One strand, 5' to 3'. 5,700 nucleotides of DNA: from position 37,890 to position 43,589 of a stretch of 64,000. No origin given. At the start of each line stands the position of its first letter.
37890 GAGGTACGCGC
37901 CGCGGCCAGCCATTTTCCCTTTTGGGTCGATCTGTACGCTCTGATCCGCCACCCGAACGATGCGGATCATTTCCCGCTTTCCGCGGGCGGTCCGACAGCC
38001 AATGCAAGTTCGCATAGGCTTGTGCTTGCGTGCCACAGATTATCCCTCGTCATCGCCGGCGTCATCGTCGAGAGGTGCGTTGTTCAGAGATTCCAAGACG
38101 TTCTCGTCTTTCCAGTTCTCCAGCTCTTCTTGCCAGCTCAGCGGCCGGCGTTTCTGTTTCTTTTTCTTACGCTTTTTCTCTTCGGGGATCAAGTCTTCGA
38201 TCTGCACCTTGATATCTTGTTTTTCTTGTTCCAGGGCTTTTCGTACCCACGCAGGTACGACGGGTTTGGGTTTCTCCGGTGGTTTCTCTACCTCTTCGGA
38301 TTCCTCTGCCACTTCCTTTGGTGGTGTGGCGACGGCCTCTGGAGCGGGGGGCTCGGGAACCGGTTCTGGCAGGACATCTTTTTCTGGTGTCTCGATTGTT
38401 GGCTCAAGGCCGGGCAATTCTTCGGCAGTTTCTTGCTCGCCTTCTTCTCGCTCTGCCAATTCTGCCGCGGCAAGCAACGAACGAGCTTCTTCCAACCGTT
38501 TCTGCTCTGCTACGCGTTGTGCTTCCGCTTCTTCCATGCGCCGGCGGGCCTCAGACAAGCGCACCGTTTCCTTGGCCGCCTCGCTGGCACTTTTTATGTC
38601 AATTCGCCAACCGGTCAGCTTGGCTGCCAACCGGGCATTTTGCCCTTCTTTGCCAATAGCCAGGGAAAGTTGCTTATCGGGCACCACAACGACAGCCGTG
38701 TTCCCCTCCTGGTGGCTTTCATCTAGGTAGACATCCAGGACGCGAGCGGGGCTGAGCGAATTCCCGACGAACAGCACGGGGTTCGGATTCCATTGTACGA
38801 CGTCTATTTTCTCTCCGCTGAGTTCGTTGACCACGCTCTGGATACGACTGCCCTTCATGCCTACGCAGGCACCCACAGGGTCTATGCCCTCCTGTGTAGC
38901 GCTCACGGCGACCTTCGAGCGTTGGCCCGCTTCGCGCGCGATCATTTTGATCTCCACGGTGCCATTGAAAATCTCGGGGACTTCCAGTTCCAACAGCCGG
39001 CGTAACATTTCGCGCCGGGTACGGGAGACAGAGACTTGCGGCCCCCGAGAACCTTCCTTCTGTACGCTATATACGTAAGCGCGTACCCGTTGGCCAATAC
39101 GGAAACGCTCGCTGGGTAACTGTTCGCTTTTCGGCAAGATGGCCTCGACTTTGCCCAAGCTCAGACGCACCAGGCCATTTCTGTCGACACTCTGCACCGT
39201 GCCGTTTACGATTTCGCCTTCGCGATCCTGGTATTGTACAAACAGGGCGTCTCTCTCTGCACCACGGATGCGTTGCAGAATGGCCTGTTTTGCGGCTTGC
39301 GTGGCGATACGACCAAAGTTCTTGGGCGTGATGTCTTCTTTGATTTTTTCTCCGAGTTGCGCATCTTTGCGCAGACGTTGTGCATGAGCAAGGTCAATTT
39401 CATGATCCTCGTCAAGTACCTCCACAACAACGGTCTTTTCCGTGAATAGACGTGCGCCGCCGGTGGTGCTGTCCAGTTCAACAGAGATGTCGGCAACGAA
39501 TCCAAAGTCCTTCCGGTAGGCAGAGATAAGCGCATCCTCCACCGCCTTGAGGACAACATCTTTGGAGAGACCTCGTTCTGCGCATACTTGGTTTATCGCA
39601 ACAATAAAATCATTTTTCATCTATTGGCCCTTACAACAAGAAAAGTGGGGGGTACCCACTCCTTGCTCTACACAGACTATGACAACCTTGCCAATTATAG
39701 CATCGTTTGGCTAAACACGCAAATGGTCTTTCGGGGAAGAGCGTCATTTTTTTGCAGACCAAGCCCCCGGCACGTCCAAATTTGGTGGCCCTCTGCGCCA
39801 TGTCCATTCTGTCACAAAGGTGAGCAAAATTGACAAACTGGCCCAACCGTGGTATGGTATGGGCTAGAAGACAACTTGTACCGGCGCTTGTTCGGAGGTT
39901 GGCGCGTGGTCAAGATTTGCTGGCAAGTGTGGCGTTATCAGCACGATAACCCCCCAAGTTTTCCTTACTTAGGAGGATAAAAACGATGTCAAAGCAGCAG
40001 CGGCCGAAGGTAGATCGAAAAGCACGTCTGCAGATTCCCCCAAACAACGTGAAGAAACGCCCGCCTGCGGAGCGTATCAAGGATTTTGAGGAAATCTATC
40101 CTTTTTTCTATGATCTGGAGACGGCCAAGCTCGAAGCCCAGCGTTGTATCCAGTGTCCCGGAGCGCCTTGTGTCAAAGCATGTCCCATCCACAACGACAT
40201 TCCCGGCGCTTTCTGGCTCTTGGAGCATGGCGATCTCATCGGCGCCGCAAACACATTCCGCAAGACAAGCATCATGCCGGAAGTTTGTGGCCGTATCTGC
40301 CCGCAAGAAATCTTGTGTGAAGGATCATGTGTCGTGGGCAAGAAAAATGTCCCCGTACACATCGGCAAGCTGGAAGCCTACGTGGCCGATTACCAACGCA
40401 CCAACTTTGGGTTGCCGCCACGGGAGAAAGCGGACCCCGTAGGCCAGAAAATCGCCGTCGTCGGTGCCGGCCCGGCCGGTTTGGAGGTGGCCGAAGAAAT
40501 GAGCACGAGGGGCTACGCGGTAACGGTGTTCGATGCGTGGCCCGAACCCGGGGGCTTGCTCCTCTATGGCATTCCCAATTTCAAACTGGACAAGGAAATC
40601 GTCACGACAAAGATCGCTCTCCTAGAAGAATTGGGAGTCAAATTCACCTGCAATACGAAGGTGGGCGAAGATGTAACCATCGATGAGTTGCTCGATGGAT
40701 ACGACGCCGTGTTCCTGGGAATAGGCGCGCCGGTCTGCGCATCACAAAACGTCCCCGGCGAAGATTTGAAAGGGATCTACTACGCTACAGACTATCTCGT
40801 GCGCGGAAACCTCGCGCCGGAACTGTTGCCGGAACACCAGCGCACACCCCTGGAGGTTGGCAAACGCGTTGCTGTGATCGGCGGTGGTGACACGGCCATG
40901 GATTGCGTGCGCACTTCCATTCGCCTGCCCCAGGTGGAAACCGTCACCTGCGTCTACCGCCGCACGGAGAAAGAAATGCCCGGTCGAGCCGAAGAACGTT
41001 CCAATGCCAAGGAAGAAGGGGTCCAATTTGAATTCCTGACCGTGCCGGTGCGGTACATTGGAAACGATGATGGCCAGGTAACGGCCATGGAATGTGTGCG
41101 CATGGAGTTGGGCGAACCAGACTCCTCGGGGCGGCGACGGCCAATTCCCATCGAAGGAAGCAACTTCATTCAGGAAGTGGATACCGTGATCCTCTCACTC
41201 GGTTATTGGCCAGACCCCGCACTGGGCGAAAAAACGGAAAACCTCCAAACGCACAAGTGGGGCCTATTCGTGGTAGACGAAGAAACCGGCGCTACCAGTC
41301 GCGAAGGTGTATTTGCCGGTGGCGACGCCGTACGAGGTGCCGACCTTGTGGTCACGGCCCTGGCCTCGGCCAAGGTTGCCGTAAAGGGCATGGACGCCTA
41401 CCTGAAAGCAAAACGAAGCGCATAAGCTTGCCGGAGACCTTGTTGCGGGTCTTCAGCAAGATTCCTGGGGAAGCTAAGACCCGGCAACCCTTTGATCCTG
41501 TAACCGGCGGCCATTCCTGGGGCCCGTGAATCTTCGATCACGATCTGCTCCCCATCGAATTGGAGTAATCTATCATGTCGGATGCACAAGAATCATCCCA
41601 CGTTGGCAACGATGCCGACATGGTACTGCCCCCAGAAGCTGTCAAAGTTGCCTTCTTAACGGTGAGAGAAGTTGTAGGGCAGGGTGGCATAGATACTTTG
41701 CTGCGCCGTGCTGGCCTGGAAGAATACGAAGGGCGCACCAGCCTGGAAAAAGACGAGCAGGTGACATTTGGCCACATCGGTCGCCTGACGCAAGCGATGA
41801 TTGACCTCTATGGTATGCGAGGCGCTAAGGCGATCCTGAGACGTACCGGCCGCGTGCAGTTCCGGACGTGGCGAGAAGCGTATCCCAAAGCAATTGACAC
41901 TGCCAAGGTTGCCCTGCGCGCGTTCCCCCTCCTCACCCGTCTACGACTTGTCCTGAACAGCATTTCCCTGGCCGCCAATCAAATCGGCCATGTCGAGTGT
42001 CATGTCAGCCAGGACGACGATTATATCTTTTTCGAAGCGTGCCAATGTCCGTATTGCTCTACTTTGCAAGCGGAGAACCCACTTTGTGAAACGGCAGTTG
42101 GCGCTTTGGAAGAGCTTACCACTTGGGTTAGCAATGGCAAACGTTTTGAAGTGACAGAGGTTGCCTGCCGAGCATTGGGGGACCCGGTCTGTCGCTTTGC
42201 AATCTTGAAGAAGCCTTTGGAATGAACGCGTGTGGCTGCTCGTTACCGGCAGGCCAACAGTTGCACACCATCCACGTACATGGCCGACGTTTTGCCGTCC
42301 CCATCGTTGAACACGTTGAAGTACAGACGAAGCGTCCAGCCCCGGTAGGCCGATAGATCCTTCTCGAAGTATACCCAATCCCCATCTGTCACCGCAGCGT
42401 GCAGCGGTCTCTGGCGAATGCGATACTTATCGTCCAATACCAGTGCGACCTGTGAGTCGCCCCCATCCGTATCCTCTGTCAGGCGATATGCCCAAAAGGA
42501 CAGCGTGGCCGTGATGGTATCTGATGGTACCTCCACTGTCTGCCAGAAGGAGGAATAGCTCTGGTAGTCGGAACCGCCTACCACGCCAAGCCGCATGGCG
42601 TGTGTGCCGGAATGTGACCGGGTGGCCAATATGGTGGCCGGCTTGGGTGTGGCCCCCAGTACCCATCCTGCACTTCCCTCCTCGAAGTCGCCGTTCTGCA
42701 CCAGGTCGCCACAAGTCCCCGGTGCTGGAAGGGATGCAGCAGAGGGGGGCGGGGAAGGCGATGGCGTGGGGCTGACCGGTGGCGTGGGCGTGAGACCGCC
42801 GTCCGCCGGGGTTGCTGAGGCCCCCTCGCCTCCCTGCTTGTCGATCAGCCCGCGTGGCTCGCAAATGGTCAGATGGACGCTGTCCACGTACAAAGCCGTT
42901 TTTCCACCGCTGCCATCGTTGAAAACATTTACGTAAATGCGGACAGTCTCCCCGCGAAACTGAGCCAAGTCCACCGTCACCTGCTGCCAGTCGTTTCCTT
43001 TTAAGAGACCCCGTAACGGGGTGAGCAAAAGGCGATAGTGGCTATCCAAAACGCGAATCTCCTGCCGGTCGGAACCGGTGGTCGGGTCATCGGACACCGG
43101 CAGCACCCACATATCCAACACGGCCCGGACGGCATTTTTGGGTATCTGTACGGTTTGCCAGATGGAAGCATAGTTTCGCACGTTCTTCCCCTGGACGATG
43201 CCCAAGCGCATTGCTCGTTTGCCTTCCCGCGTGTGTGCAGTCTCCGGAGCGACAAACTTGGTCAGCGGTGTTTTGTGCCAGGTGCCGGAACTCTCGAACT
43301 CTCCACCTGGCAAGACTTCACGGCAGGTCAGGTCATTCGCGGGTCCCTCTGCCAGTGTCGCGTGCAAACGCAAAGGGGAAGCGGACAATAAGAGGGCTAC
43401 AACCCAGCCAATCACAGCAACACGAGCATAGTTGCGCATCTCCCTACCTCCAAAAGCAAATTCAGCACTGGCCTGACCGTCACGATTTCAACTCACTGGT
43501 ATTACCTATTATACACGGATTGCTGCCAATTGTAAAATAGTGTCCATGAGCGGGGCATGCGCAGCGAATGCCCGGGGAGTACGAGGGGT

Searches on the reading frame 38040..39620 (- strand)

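Call 26: search_protein_families(library=ncbifam, proteins=[window:38040-39620:-], max_evalue=0.00001)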
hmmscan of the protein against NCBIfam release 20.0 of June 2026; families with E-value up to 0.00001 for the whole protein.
window:38040-39620:- (526 aa): 5 families
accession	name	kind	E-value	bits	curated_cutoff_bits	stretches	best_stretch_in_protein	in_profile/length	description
TIGR01953.1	NusA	equivalog_domain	1.3e-122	409.1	253.4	1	5-346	2-339/340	transcription termination factor NusA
NF006645.0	PRK09202.4-5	equivalog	1.2e-74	251.9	532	1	3-379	17-404/540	transcription termination/antitermination protein NusA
NF006642.0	PRK09202.4-1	equivalog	4.4e-37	127.8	687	1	7-351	22-381/614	transcription termination/antitermination protein NusA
TIGR01952.1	nusA_arch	equivalog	8.7e-12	45.5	74.35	1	249-344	44-137/141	NusA-like transcription termination signal-binding factor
NF006261.0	PRK08406.1-5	equivalog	1.1e-06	28.4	231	0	307-365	32-90/173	transcription elongation factor NusA-like protein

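Call 27: search_protein_families(library=pfam, proteins=[window:38040-39620:-], max_evalue=0.00001)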
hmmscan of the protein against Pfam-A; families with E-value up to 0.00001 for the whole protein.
window:38040-39620:- (526 aa): 3 families
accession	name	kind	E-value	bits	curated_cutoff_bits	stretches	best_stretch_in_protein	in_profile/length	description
PF08529.16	NusA_N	-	1.4e-34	119.3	23.8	1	4-124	1-119/119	NusA N-terminal domain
PF13184.12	KH_5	-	3.4e-30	104.4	27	1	231-297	1-67/69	NusA-like KH domain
PF00575.29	S1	-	9.4e-08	32.8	22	1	132-191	2-67/74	S1 RNA binding domain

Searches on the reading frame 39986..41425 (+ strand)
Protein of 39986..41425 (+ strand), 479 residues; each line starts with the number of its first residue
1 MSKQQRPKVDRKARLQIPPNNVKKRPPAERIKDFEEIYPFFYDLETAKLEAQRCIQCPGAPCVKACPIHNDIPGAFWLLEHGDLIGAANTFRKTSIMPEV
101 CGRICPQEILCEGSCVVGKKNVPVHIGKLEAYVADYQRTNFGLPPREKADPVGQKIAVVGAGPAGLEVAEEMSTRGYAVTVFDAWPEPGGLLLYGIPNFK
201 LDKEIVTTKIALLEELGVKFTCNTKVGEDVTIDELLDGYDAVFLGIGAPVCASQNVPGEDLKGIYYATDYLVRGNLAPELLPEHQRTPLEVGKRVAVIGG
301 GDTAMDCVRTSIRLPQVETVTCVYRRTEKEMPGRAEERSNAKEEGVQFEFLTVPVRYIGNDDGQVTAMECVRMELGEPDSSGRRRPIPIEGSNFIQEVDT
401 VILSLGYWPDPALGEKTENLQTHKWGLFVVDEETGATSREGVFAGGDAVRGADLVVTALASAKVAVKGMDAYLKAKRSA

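Call 26: search_protein_families(library=ncbifam, proteins=[window:39986-41425:+], max_evalue=0.00001)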
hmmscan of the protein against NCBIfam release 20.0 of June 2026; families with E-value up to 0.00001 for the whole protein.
window:39986-41425:+ (479 aa): 26 families (the best 25 are shown)
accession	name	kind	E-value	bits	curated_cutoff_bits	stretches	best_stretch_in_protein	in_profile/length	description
NF009414.0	PRK12778.1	equivalog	1.1e-147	493.5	1103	1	3-475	280-751/752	bifunctional dihydroorotate dehydrogenase B NAD binding subunit/NADPH-dependent glutamate synthase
TIGR01316.1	gltA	equivalog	3.6e-146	487.5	471.75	1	26-473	1-449/449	NADPH-dependent glutamate synthase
TIGR01318.1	gltD_gamma_fam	subfamily_domain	4.9e-137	457.3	482.95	1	21-474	10-466/467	glutamate synthase, small subunit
NF009408.0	PRK12769.1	equivalog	1e-129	433.6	1003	1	13-476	185-654/659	formate-dependent uric acid utilization protein AegA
NF009413.0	PRK12775.1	equivalog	1.4e-116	390.6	1895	1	21-477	301-758/1006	putative trifunctional 2-polyprenylphenol hydroxylase/glutamate synthase subunit beta/ferritin domain-containing protein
NF009451.0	PRK12809.1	equivalog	2.8e-114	382.7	1154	1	22-477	179-638/639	formate-dependent uric acid utilization protein YgfT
NF009410.0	PRK12771.1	subfamily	1.2e-105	354.2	516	1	60-476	48-448/566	NAD(P)-binding protein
NF009454.0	PRK12814.1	equivalog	6.6e-98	328.8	916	1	60-477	102-504/657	putative NADPH-dependent glutamate synthase small subunit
NF009415.0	PRK12779.1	equivalog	2.7e-87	293.6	1519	1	64-469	212-622/944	putative bifunctional glutamate synthase subunit beta/2-polyprenylphenol hydroxylase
TIGR01317.1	GOGAT_sm_gam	subfamily_domain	2.9e-85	287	447.7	1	18-474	9-479/485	glutamate synthase small subunit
NF010590.0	PRK13984.1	equivalog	2.8e-77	260.3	946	1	20-476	159-609/611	putative oxidoreductase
NF009409.0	PRK12770.1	subfamily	7.3e-77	258.8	343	1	140-477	5-354/360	putative glutamate synthase subunit beta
TIGR03315.1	Se_ygfK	equivalog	4.7e-74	249.4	835.3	1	56-467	441-833/1012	putative selenate reductase subunit YgfK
NF045663.1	diclust_near_Sec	equivalog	7.7e-39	133.4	530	1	51-250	9-201/759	pyridine nucleotide-disulfide oxidoreductase/dicluster-binding protein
NF045599.1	bili_reduct_long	exception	9.5e-12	43.9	750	1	154-273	382-499/641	bilirubin reductase, long form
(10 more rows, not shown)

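Call 27: search_protein_families(library=pfam, proteins=[window:39986-41425:+], max_evalue=0.00001)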
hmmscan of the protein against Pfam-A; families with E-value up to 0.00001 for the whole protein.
window:39986-41425:+ (479 aa): 5 families
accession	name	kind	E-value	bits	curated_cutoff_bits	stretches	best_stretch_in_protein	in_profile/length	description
PF07992.20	Pyr_redox_2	-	3.7e-34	118.9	26.1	2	155-461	2-290/291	Pyridine nucleotide-disulphide oxidoreductase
PF14691.11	Fer4_20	-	1.7e-33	115.2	25.8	1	30-139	1-110/113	Dihydroprymidine dehydrogenase domain II, 4Fe-4S cluster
PF00070.33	Pyr_redox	-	7.1e-12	46.1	22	0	155-228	1-65/82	Pyridine nucleotide-disulphide oxidoreductase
PF13738.12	Pyr_redox_3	-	1.6e-07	31.3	30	0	158-181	2-26/305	Pyridine nucleotide-disulphide oxidoreductase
PF13450.12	NAD_binding_8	-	6.9e-06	26.7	21.9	0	158-191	1-34/68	NAD(P)-binding Rossmann-like domain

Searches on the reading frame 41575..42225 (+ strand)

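Call 26: search_protein_families(library=ncbifam, proteins=[window:41575-42225:+], max_evalue=0.00001)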
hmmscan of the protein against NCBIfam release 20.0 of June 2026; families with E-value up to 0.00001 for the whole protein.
window:41575-42225:+ (216 aa): 0 families

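Call 27: search_protein_families(library=pfam, proteins=[window:41575-42225:+], max_evalue=0.00001)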
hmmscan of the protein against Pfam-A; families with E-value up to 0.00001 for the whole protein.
window:41575-42225:+ (216 aa): 1 family
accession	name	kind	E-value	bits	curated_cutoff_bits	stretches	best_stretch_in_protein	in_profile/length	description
PF02830.23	V4R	-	1.3e-08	35.3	31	1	156-210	6-60/62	V4R domain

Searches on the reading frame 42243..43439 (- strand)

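Call 26: search_protein_families(library=ncbifam, proteins=[window:42243-43439:-], max_evalue=0.00001)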
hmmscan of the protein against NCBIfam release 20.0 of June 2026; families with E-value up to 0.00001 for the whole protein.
window:42243-43439:- (398 aa): 1 family
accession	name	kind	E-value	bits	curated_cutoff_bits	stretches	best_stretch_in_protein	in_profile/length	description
NF038128.1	choice_anch_J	domain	1.1e-06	28.9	30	0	143-189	117-161/162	choice-of-anchor J domain-containing protein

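Call 27: search_protein_families(library=pfam, proteins=[window:42243-43439:-], max_evalue=0.00001)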
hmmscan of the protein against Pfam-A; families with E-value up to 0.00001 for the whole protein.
window:42243-43439:- (398 aa): 1 family
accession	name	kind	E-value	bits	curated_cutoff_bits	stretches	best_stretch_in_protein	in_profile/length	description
PF20773.4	InhA-like_MAM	-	1.3e-08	35.1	26.9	0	148-204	120-176/191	Immune inhibitor A-like, MAM domain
